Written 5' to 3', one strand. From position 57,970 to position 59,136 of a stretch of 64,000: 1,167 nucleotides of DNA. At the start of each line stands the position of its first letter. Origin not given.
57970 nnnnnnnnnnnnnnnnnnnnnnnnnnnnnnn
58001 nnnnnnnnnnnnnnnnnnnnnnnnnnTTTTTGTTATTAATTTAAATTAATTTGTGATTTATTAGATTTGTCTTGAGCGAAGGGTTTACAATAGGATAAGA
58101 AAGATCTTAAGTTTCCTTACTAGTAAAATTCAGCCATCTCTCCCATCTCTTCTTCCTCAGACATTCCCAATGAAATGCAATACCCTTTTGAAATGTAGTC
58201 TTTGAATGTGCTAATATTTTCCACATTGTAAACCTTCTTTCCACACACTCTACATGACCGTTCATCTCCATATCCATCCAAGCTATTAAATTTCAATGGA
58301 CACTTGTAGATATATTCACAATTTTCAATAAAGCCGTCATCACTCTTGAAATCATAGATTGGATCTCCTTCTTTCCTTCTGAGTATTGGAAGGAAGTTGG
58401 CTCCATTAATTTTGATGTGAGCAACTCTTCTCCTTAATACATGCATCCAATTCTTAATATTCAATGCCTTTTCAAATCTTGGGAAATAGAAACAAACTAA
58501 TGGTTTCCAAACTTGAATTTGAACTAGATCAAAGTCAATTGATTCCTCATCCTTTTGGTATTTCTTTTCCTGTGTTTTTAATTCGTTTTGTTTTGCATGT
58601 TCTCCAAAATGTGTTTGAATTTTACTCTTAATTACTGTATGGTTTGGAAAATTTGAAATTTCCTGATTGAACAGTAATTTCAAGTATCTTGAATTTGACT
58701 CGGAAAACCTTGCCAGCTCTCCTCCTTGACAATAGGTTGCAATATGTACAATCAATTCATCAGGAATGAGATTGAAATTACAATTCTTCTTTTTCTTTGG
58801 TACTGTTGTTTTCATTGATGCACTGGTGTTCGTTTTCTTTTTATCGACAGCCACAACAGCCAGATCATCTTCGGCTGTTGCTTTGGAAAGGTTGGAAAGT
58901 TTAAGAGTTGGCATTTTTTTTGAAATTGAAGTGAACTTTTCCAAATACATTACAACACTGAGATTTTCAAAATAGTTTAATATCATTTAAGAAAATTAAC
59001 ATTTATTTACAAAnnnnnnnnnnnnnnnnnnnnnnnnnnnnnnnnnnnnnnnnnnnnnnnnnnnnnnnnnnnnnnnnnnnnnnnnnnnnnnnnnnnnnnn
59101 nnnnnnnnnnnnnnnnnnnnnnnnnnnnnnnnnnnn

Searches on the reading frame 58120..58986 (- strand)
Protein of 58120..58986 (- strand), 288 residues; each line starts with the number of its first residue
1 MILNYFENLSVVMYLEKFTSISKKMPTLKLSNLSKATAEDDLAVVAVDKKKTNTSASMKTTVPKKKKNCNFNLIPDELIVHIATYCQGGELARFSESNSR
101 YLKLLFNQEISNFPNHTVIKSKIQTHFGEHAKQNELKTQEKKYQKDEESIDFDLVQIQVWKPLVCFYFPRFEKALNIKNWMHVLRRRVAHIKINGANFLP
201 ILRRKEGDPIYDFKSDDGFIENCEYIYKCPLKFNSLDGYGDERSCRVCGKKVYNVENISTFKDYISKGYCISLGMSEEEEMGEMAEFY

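Call 54: search_protein_families(library=pfam, proteins=[window:58120-58986:-], max_evalue=0.001)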
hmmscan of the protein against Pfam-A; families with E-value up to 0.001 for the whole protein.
window:58120-58986:- (288 aa): 0 families

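Call 68: find_homologous_proteins(query=window:58123-58986:-, max_evalue=0.001)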
Query window:58123-58986:- (288 aa): 12 proteins with E <= 0.001 among 329 candidates.
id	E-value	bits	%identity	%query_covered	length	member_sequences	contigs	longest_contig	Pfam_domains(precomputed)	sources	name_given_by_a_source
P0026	2.6e-172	589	98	92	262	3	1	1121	-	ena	-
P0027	8.0e-52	194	52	70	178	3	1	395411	-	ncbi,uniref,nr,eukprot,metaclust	ncbi:predicted protein [Naegleria gruberi]|uniref:Predicted protein n=1 Tax=Naegleria gruberi TaxID=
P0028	3.2e-41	159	39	80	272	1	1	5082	-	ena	-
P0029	2.6e-39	153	41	71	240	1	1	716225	-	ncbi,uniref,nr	ncbi:hypothetical protein C9374_001344 [Naegleria lovaniensis]|uniref:F-box domain-containing protei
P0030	1.3e-35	141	41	62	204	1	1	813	-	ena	-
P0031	2.6e-35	140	43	68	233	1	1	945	-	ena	-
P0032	8.1e-35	138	38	84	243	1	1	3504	-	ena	-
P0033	2.1e-34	137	34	74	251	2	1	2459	-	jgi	-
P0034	8.7e-31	125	40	70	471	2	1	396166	PF00466.26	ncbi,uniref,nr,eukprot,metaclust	ncbi:ribosomal large P0-like protein [Naegleria gruberi]|uniref:Ribosomal large P0-like protein n=1 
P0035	4.2e-30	123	33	73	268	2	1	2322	-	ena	-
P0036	7.0e-26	109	32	70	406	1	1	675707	-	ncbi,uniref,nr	ncbi:hypothetical protein C9374_003203 [Naegleria lovaniensis]|uniref:F-box domain-containing protei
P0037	7.4e-22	96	42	48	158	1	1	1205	-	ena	-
